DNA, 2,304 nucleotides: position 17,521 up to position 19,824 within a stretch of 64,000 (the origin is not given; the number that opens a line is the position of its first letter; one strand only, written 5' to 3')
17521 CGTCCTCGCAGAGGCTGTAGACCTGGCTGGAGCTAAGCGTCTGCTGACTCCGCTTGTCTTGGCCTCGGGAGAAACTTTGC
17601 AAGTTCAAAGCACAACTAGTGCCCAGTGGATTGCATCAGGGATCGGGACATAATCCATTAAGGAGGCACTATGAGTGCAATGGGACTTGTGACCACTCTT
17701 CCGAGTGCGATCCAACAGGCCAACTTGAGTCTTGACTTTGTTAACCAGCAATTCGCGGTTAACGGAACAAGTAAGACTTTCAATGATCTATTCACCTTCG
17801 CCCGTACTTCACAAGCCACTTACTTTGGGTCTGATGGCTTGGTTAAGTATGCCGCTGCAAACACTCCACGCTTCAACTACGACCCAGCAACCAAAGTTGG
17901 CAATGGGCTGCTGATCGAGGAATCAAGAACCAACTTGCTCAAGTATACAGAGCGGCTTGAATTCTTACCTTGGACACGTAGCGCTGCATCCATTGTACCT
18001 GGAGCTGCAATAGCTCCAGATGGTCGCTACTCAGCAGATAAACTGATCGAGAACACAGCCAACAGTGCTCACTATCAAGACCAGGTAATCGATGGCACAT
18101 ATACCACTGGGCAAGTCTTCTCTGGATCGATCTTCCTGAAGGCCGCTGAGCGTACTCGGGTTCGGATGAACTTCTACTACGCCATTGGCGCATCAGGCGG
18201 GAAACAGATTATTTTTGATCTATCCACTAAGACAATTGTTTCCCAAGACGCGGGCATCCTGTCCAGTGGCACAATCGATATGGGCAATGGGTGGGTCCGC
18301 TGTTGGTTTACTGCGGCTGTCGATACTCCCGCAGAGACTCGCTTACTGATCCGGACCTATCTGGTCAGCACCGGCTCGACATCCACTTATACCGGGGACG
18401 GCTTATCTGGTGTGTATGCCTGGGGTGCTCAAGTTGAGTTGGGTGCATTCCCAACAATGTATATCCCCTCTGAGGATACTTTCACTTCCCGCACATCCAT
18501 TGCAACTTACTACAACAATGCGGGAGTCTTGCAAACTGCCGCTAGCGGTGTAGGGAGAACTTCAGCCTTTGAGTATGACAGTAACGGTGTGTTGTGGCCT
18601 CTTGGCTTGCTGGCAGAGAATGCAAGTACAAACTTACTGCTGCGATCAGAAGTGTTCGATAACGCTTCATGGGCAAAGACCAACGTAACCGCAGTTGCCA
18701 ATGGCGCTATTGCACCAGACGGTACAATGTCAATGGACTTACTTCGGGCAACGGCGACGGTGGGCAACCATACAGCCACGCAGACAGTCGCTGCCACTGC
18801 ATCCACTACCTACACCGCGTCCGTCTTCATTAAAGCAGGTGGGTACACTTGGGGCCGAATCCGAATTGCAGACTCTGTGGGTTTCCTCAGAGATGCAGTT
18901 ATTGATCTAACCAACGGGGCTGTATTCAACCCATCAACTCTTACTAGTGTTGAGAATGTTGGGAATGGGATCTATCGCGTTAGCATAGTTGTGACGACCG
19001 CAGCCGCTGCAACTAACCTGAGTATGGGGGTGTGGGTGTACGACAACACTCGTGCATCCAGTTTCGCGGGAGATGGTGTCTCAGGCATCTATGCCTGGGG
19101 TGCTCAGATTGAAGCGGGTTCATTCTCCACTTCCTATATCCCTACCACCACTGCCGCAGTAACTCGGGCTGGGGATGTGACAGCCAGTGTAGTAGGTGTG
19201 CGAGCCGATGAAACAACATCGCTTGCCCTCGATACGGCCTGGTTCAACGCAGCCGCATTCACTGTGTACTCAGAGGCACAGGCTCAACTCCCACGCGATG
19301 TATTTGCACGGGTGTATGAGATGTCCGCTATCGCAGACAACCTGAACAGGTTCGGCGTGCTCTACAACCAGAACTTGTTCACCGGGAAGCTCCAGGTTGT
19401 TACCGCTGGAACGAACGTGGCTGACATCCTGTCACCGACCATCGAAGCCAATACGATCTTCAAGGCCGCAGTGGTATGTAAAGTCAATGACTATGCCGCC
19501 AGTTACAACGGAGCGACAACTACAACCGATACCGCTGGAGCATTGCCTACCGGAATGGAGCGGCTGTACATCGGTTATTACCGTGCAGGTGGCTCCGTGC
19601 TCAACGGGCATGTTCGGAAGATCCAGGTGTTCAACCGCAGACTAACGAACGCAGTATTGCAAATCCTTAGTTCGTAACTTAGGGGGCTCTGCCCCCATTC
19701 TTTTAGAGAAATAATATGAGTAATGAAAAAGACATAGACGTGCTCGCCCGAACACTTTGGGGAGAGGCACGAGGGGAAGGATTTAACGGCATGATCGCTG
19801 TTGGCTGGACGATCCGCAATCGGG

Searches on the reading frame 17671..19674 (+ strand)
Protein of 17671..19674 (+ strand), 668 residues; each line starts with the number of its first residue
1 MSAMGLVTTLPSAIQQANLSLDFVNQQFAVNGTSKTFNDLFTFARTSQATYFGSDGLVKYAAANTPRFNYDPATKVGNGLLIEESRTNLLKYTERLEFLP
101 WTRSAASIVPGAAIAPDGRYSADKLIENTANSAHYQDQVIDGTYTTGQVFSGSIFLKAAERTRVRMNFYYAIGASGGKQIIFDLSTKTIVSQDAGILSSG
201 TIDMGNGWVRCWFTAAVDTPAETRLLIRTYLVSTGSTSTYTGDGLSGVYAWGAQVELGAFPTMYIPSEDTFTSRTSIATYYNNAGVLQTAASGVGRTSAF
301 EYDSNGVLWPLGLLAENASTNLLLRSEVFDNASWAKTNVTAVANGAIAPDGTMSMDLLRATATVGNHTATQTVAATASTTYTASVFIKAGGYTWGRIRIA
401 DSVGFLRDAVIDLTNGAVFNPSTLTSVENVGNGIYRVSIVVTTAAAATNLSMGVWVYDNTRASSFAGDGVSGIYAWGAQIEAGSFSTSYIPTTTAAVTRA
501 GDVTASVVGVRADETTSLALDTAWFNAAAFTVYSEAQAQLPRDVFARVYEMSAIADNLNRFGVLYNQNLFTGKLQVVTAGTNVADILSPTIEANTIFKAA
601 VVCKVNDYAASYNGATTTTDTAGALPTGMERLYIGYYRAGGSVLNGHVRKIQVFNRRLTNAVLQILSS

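Call 10: search_protein_families(library=phrogs, proteins=[window:17671-19674:+], max_evalue=0.001)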
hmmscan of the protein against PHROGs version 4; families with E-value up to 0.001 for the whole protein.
window:17671-19674:+ (668 aa): 7 families
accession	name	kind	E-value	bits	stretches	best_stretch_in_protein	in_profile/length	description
phrog_5939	-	tail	1.6e-105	355.3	2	273-667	374-761/801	tail protein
phrog_34853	-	unknown function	9.1e-53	180.6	2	43-274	34-260/555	-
phrog_11600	-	unknown function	1.1e-37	131.3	2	278-502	70-290/343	-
phrog_1419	-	tail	3.3e-20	72.8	2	41-274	401-633/793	tail protein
phrog_18802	-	head and packaging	6.6e-17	60.4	2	146-275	2078-2213/3007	virion structural protein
phrog_701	-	head and packaging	2.2e-13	47.8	2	144-276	5254-5393/6136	virion structural protein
phrog_11922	-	tail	4.8e-13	49.7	1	317-511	624-819/870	tail protein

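Call 11: search_dna_similar(query=window:17671-19674:+, collection=phages, mode=protein, max_rows=15)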
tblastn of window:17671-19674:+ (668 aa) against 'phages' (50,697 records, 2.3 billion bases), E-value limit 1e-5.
Records with a match: 276; places in all: 286; records where one place covers at least 80% of the query: 10.
Best place of each record, by identity: <60% 276.
By first word of the organism name: Pseudomonas 148; Synechococcus 48; Escherichia 37; Kagunavirus 5; Rhizobium 4; Nonlabens 4; Caudoviricetes 4; Pbunalikevirus 4; Rhodobacter 3; Cyanophage 3; and 11 more.
By host as written in the record: Pseudomonas aeruginosa 71; - 44; Pseudomonas aeruginosa PAO1 31; Pseudomonas sp. 19; Escherichia coli 18; Synechococcus 11; Synechococcus sp. 5; Synechococcus sp. WH7803 5; and 42 more.
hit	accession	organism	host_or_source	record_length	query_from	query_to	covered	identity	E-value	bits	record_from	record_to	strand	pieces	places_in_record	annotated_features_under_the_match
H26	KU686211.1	Synechococcus phage S-WAM2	Synechococcus sp.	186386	34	668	95%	30.6%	4e-18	169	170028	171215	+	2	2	hypothetical protein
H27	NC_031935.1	Synechococcus phage S-WAM2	Synechococcus sp.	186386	34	668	95%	30.6%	4e-18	169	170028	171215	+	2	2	tail protein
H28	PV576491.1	Klebsiella phage vB_Kpn_RAH2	Klebsiella pneumoniae KP26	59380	19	664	97%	28.6%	3e-20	176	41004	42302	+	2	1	hypothetical protein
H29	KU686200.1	Synechococcus phage S-CAM4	Synechococcus sp.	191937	16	667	89%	30.7%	6e-18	186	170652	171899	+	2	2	hypothetical protein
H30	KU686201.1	Synechococcus phage S-CAM4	Synechococcus sp.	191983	16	667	89%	30.7%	6e-18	186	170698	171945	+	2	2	hypothetical protein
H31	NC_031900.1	Synechococcus phage S-CAM4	Synechococcus sp.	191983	16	667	89%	30.7%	6e-18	186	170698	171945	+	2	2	tail protein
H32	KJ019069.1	Synechococcus phage ACG-2014j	-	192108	16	667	89%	30.7%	6e-18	186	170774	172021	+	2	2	hypothetical protein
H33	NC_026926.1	Synechococcus phage ACG-2014j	-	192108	16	667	89%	30.7%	6e-18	186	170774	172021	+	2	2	tail protein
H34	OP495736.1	Klebsiella phage vB_KmiS-Kmi2C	Klebsiella michiganensis PS_Koxy2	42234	21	659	95%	28.0%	9e-18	171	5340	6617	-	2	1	tail protein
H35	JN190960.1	Rhodobacter phage RcapMu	Rhodobacter capsulatus SB1003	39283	41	508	70%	37.4%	9e-26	232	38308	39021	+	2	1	putative tail fiber protein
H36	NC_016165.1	Rhodobacter phage RcapMu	Rhodobacter capsulatus SB1003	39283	41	508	70%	37.4%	9e-26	232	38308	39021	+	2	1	tail protein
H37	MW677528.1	Rhodobacter phage RcWaterboi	Rhodobacter capsulatus YW1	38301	41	508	70%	37.2%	4e-26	230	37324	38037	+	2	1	56: minor tail protein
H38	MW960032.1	Rhizobium phage RHph_X2_25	Sinorhizobium americanum X2_25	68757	22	502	72%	35.6%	5e-21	197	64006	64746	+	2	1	structural protein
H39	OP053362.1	Cyanophage S-TIM54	Parasynechococcus marenigrum WH 8102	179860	85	668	87%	28.8%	2e-29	131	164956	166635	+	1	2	virion structural protein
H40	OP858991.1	Synechococcus phage Sc-Yong805-1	Synechococcus elongatus PCC 7942 = ...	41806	22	505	71%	35.5%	3e-19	188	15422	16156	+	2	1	hypothetical protein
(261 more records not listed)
